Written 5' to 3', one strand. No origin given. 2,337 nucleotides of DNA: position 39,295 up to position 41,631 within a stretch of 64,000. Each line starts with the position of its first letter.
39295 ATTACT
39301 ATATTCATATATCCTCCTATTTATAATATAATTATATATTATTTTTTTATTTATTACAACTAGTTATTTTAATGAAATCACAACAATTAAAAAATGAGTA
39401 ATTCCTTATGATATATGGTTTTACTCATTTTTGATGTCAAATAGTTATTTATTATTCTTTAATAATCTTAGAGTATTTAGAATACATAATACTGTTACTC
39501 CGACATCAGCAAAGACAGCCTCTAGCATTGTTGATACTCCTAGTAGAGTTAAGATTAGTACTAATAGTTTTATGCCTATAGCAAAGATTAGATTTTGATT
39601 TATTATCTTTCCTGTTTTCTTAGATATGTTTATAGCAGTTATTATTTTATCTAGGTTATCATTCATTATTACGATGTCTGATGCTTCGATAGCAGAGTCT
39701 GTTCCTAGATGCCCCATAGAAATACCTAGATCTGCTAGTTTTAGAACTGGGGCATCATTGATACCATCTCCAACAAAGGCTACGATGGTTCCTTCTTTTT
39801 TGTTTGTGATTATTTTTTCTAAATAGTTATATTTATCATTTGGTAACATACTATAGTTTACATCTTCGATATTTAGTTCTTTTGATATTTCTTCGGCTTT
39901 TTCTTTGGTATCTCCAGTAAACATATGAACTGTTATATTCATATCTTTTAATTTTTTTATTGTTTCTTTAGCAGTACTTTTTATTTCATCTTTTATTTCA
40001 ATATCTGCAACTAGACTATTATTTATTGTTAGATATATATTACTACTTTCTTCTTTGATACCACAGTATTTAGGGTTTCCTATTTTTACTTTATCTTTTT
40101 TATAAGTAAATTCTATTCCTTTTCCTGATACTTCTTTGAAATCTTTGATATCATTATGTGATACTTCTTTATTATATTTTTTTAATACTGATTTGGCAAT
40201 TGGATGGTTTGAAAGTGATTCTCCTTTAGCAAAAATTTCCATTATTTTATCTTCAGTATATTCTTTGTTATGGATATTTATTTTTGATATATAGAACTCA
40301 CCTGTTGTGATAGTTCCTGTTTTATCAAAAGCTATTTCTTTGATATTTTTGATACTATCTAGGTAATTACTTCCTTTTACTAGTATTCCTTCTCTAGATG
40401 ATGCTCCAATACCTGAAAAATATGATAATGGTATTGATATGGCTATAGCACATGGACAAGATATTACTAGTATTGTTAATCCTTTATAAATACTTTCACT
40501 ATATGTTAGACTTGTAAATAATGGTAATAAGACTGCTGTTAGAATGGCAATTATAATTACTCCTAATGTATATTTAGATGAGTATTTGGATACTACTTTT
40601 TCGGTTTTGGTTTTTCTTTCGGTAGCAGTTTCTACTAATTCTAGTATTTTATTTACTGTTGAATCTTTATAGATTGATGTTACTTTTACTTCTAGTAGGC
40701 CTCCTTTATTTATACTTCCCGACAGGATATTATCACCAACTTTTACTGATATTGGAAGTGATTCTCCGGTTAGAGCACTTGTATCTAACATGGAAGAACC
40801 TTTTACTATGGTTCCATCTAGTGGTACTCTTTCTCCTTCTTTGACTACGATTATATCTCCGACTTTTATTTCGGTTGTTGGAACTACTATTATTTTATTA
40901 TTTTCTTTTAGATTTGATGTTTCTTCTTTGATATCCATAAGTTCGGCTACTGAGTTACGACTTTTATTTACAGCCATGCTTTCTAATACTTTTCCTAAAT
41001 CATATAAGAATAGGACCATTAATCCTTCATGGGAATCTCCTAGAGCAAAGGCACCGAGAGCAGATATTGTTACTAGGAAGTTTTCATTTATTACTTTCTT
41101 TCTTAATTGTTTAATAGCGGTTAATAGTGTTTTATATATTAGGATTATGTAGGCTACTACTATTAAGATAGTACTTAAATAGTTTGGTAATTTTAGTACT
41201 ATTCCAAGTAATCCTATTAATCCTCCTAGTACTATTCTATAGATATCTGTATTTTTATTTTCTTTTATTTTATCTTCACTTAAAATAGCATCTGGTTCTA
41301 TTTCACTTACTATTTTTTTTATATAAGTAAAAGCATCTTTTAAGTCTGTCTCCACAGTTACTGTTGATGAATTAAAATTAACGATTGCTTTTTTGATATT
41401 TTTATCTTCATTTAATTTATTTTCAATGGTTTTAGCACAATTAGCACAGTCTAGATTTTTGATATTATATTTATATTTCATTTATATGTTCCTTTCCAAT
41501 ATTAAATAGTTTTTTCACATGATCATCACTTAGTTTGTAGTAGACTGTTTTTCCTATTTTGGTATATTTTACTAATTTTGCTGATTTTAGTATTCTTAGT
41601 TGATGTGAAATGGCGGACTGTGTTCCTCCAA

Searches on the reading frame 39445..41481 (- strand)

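Call 74: search_protein_families(library=pfam, proteins=[window:39445-41481:-], max_evalue=0.00001)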
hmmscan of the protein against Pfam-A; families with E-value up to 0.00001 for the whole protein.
window:39445-41481:- (678 aa): 3 families
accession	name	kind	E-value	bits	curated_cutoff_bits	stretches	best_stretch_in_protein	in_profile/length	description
PF00122.25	E1-E2_ATPase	-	2.9e-48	164.2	28.1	1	186-363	4-180/181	E1-E2 ATPase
PF00702.32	Hydrolase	-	2.7e-23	83.8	26.4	1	382-584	3-191/191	haloacid dehalogenase-like hydrolase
PF00403.32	HMA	-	1.5e-09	38.5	24.8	1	5-62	2-57/62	Heavy-metal-associated domain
